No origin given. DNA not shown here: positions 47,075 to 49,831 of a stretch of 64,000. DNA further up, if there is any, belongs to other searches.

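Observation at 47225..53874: Three adjacent GT-C-type membrane glycosyltransferases plus an LCP enzyme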

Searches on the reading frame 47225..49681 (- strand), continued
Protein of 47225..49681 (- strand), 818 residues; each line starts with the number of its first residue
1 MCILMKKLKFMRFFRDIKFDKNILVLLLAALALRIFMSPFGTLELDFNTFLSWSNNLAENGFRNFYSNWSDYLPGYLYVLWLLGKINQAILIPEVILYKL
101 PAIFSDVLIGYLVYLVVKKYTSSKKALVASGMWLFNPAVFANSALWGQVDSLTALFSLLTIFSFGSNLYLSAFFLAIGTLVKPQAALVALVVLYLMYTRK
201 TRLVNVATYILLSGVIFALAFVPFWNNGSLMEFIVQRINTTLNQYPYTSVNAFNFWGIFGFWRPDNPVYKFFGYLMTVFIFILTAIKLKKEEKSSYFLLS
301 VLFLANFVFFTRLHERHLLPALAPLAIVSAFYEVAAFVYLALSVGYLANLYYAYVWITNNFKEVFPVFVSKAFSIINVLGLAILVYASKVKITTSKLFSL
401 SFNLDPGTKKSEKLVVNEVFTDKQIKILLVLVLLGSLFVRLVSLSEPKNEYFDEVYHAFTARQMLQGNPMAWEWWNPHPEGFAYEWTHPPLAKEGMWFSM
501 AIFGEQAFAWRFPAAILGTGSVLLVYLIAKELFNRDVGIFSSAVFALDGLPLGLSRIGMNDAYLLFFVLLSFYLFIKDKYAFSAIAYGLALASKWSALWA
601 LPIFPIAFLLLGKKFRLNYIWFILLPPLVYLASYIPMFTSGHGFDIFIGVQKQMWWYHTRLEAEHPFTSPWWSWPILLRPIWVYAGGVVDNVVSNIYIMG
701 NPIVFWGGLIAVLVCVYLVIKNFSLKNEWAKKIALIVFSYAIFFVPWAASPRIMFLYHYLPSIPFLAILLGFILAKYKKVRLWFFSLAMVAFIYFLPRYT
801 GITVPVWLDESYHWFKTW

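Call 45: search_solved_structures(query=A1, max_evalue=1, show_alignments=2)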
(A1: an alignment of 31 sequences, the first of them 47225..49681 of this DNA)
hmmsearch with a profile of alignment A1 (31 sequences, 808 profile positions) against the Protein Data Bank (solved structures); distinct sequences matched with E-value up to 1: 5.
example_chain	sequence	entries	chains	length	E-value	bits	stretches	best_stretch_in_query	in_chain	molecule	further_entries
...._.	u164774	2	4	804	3e-16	62.5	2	639-759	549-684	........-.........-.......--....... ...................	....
6p25_A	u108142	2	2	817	3.9e-13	52.2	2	639-807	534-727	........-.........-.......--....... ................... 1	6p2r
9e61_A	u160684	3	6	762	3.6e-07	32.4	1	639-754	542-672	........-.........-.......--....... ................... 4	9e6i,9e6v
23gx_B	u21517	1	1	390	0.0001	24.3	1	15-298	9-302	GPI mannosyltransferase 1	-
23gf_B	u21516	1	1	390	0.00013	24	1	15-298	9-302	GPI mannosyltransferase 1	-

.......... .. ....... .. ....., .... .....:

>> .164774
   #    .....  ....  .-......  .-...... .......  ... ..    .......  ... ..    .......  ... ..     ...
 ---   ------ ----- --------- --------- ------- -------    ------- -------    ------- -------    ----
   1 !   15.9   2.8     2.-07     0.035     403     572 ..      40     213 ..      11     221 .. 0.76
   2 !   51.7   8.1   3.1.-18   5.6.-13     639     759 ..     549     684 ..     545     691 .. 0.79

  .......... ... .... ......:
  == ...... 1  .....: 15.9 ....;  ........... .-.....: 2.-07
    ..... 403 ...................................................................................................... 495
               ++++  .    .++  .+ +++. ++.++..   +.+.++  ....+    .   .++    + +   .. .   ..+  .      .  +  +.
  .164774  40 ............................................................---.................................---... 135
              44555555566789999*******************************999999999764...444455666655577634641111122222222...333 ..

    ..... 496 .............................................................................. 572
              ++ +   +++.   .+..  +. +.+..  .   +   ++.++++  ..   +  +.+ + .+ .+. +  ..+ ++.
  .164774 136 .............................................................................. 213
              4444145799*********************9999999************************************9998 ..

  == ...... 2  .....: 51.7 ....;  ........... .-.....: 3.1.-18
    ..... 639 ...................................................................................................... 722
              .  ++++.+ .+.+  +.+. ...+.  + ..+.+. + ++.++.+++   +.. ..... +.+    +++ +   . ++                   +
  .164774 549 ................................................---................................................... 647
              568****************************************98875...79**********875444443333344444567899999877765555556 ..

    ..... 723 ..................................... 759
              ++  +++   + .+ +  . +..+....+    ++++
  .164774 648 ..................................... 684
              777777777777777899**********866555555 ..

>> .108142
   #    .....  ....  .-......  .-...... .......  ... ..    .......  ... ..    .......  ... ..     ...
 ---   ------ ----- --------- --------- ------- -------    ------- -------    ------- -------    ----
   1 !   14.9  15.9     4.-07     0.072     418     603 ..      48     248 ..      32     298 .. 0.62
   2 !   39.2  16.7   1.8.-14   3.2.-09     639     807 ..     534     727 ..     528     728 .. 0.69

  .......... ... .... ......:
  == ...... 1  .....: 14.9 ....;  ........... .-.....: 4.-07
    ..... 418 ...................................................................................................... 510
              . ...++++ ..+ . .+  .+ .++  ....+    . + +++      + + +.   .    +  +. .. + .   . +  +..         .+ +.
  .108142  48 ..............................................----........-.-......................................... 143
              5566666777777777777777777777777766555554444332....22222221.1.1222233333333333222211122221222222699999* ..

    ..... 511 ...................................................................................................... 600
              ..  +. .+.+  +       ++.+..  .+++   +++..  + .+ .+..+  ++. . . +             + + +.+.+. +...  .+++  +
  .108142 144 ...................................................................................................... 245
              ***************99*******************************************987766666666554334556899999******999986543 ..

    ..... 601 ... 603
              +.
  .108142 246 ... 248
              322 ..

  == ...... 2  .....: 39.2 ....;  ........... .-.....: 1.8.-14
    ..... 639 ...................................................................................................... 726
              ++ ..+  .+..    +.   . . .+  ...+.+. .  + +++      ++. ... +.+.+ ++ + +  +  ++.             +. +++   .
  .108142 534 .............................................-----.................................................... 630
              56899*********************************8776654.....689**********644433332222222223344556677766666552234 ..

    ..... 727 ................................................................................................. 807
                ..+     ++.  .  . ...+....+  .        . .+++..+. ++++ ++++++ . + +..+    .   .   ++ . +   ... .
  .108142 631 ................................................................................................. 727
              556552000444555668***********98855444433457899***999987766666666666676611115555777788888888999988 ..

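Call 59: search_protein_families(library=pfam, proteins=[L013:1129-2250:-, L027:6167-7687:+, L038:7388-8809:-, L028:7340-9076:-, L023:6067-7809:-, L081:7502-8749:+, L081:8745-9947:+, L053:7858-8922:-, L059:7837-8814:+, L059:7041-7679:+], max_evalue=0.1)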
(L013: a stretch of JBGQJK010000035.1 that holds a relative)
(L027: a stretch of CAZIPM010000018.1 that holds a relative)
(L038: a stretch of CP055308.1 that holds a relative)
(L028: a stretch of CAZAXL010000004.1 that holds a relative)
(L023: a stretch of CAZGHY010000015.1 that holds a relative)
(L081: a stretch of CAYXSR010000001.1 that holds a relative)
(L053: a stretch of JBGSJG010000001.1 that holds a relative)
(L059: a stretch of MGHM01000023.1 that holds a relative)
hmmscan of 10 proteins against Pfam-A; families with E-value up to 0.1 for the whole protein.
L013:1129-2250:- (374 aa): 1 family
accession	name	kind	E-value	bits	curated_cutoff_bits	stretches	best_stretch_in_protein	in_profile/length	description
PF04188.19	Mannosyl_trans2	-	8.6e-07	29.1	22.4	1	36-231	55-256/443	Mannosyltransferase (PIG-V)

L027:6167-7687:+ (507 aa): 1 family
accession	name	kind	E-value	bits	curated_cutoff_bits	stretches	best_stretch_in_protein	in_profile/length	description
PF13231.12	PMT_2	-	1.8e-06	28.7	26.1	1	89-234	8-155/160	Dolichyl-phosphate-mannose-protein mannosyltransferase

L038:7388-8809:- (474 aa): 2 families
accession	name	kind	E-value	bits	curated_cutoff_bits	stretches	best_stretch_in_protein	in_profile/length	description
PF11028.14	TMEM260-like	-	7.7e-19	68.6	24.2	1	34-188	1-176/179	Protein O-mannosyl-transferase TMEM260-like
PF13231.12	PMT_2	-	1.7e-05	25.5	26.1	1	69-201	17-150/160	Dolichyl-phosphate-mannose-protein mannosyltransferase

L028:7340-9076:- (579 aa): 3 families
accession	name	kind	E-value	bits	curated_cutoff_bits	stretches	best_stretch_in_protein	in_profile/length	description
PF13231.12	PMT_2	-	1.4e-12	48.5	26.1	1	147-303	3-157/160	Dolichyl-phosphate-mannose-protein mannosyltransferase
PF02366.24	PMT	-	0.00069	19.7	22.7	1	158-300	75-228/245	Dolichyl-phosphate-mannose-protein mannosyltransferase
PF01699.29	Na_Ca_ex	-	0.0061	17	24.9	1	414-462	67-117/151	Sodium/calcium exchanger protein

L023:6067-7809:- (581 aa): 0 families

L081:7502-8749:+ (416 aa): 1 family
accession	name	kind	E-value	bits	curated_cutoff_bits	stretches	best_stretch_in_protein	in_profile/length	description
PF09594.16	GT87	-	1.1e-06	29.1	25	1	116-324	50-236/237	Glycosyltransferase family 87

L081:8745-9947:+ (401 aa): 1 family
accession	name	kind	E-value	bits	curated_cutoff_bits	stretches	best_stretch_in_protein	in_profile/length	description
PF03155.21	Alg6_Alg8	-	0.00081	18.9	25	1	28-255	14-260/482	ALG6, ALG8 glycosyltransferase family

L053:7858-8922:- (355 aa): 0 families

L059:7837-8814:+ (326 aa): 3 families
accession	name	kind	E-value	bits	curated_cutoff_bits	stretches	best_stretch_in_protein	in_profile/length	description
PF02450.21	LCAT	-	0.0039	16.9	21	1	146-189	121-163/392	Lecithin:cholesterol acyltransferase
PF00561.26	Abhydrolase_1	-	0.0041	17.2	25.8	1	53-198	2-116/245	alpha/beta hydrolase fold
PF07224.18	Chlorophyllase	-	0.07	12.3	26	1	97-171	66-141/301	Chlorophyllase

L059:7041-7679:+ (213 aa): 5 families
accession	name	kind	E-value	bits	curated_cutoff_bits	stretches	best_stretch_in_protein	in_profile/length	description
PF00106.31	adh_short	-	1.5e-44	152.3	26.6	1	6-189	1-184/195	short chain dehydrogenase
PF13561.12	adh_short_C2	-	2.7e-30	106.1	27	1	15-190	6-179/236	Enoyl-(Acyl carrier protein) reductase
PF08659.16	KR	-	1.7e-05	25.3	22.6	1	8-160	3-154/180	KR domain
PF01370.27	Epimerase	-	0.0072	16.2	20.9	1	8-151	1-123/240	NAD dependent epimerase/dehydratase family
PF17221.8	COMMD1_N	-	0.01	16.6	23.4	1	99-173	18-89/102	COMMD1 N-terminal domain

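Call 70: search_protein_families(library=pfam, proteins=[L064:1-4350:+, L064:9143-10237:+, L064:10310-11038:+, L064:11013-12095:-, L064:12032-13519:+, L064:13525-14238:+, L064:14749-15585:-, L064:15703-16323:+, L064:16359-17222:+, L076:3764-5602:-], max_evalue=0.01)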
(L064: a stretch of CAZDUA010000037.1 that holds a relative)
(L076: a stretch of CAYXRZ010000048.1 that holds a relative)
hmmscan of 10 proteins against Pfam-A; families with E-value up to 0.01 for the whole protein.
L064:1-4350:+ (1450 aa): 1 family
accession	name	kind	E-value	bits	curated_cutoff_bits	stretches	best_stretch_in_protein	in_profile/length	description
PF13948.11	DUF4215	-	0.0089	16.7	27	1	301-326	15-38/47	Domain of unknown function (DUF4215)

L064:9143-10237:+ (365 aa): 2 families
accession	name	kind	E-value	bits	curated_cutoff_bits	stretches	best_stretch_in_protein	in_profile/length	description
PF04188.19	Mannosyl_trans2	-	6e-11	42.8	22.4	1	41-183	56-205/443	Mannosyltransferase (PIG-V)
PF13231.12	PMT_2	-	8.3e-07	29.8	26.1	1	74-216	4-151/160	Dolichyl-phosphate-mannose-protein mannosyltransferase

L064:10310-11038:+ (243 aa): 1 family
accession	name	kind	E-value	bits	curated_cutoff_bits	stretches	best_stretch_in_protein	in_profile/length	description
PF00535.33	Glycos_transf_2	-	1.6e-19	70.9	23.3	1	8-172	2-164/168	Glycosyl transferase family 2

L064:11013-12095:- (361 aa): 11 families
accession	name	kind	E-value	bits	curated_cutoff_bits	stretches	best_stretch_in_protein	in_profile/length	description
PF01370.27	Epimerase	-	1e-65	221.9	20.9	1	53-291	1-240/240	NAD dependent epimerase/dehydratase family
PF16363.11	GDP_Man_Dehyd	-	2.6e-63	214.9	27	1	55-351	2-332/332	GDP-mannose 4,6 dehydratase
PF01073.25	3Beta_HSD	-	1.6e-28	99.9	22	1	54-277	1-230/280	3-beta hydroxysteroid dehydrogenase/isomerase family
PF04321.23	RmlD_sub_bind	-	1.9e-14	53.9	27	1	51-350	1-280/287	RmlD substrate binding domain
PF02719.21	Polysacc_synt_2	-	1.7e-13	50.9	20.2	1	53-317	1-255/293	Polysaccharide biosynthesis protein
PF13460.12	NAD_binding_10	-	5.6e-13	49.6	27.2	1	57-201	1-129/184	NAD(P)H-binding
PF07993.18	NAD_binding_4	-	9.8e-10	38.4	20.1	1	109-183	80-151/258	Male sterility protein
PF05368.20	NmrA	-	2.8e-06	27.6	27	1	52-167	4-106/298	NmrA-like family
PF01262.27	AlaDh_PNT_C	-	8.5e-05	22.5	23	1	44-128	21-103/214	Alanine dehydrogenase/PNT, C-terminal domain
PF00106.31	adh_short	-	0.00075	19.5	26.6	1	53-110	3-60/195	short chain dehydrogenase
PF00056.29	Ldh_1_N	-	0.0085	16.6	27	0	51-129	1-81/141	lactate/malate dehydrogenase, NAD binding domain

L064:12032-13519:+ (496 aa): 1 family
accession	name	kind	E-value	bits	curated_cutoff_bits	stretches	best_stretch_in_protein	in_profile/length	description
PF13231.12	PMT_2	-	9.8e-13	49.1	26.1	1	64-197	2-134/160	Dolichyl-phosphate-mannose-protein mannosyltransferase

L064:13525-14238:+ (238 aa): 16 families
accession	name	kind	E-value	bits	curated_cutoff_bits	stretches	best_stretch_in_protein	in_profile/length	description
PF08241.18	Methyltransf_11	-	4.2e-20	72.6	21.2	1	39-129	1-95/95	Methyltransferase domain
PF13489.12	Methyltransf_23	-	3.3e-18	66.4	27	1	31-166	19-160/164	Methyltransferase domain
PF13649.12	Methyltransf_25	-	6.8e-17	62.4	27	1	38-125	1-97/97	Methyltransferase domain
PF08242.18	Methyltransf_12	-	9.3e-14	52.4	30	1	39-127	1-98/98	Methyltransferase domain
PF13847.12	Methyltransf_31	-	2.6e-12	47.1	27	1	37-129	6-109/145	Methyltransferase domain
PF07021.18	MetW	-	2.7e-09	37.4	21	1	35-138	14-115/193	Methionine biosynthesis protein MetW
PF01209.24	Ubie_methyltran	-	4.6e-07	29.8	20.1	1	23-129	36-151/233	ubiE/COQ5 methyltransferase family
PF05219.18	DREV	-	2.8e-06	27.1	26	1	31-136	91-194/265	DREV methyltransferase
PF03291.22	mRNA_G-N7_MeTrfase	-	1.7e-05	24.5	26.6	1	12-102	37-129/315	mRNA (guanine-N(7))-methyltransferase domain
PF08003.17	Methyltransf_9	-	8.8e-05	22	23.8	1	15-129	96-217/315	Protein of unknown function (DUF1698)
PF20922.3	Anamorsin_N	-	0.0012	19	27.1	1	89-133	46-91/163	Anamorsin, N-terminal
PF07757.19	AdoMet_MTase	-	0.0017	19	27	0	32-70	59-96/115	Predicted AdoMet-dependent methyltransferase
PF02353.26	CMAS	-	0.0022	17.8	27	1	36-130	64-165/273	Mycolic acid cyclopropane synthetase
PF00107.32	ADH_zinc_N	-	0.0034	17.8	31.8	1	49-130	7-88/129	Zinc-binding dehydrogenase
PF05175.20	MTS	-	0.0046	17.1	23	1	25-80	22-78/170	Methyltransferase small domain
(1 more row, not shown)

L064:14749-15585:- (279 aa): 1 family
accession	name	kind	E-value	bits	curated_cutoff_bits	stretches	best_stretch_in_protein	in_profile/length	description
PF09924.15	LPG_synthase_C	-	1.2e-11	44.7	27.5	1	81-253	81-247/298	Phosphatidylglycerol lysyltransferase, C-terminal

L064:15703-16323:+ (207 aa): 0 families

L064:16359-17222:+ (288 aa): 18 families
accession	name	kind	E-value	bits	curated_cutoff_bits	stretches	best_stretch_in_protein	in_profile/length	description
PF00448.28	SRP54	-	1.4e-61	208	22.7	1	102-288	2-190/196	SRP54-type protein, GTPase domain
PF02881.24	SRP54_N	-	1.8e-16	60.6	22.4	1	6-83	1-75/75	SRP54-type protein, helical bundle domain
PF01656.29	CbiA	-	1.3e-07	32.1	25.4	1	111-252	9-87/125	CobQ/CobB/MinD/ParA nucleotide binding domain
PF00009.33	GTP_EFTU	-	3.6e-07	30.4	26.5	1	103-251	5-134/188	Elongation factor Tu GTP binding domain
PF03029.23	ATP_bind_1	-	0.00014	22.2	27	1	107-142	2-34/240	Conserved hypothetical ATP binding protein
PF13479.12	AAA_24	-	0.00078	19.8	27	1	101-191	2-74/195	AAA domain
PF01583.26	APS_kinase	-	0.00095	19.7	21.1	1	101-148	2-49/152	Adenylylsulphate kinase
PF03308.22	MeaB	-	0.0015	18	23.1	1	103-139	35-71/273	Methylmalonyl Co-A mutase-associated GTPase MeaB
PF09140.17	MipZ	-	0.0016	18.3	20.7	0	111-144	11-44/262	ATPase MipZ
PF06414.18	Zeta_toxin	-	0.0017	18.2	22.3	1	96-143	11-57/199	Zeta toxin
PF20720.3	nSTAND3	-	0.0018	18.5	27.2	1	104-197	20-82/155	Novel STAND NTPase 3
PF13401.12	AAA_22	-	0.0022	18.7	27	0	104-212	8-111/130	AAA domain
PF13614.12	AAA_31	-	0.0029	18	27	1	111-142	12-43/177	AAA domain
PF10609.15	ParA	-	0.0048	16.8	27.1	0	111-152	14-55/246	NUBPL iron-transfer P-loop NTPase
PF04851.21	ResIII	-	0.005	17.2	22.5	1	92-206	20-125/164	Type III restriction enzyme, res subunit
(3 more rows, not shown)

L076:3764-5602:- (613 aa): 4 families
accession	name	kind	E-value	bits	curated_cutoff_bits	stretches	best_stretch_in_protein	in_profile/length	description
PF00801.26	PKD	-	7.4e-14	52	23.5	1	406-468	15-70/80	PKD domain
PF18911.6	PKD_4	-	4.3e-13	49.6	27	1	404-479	16-84/85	PKD domain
PF22352.2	K319L-like_PKD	-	5.2e-05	23.6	27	1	407-468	13-73/84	K319L-like, PKD domain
PF17957.7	Big_7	-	0.0014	19.6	24.1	0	392-460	6-69/70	Bacterial Ig domain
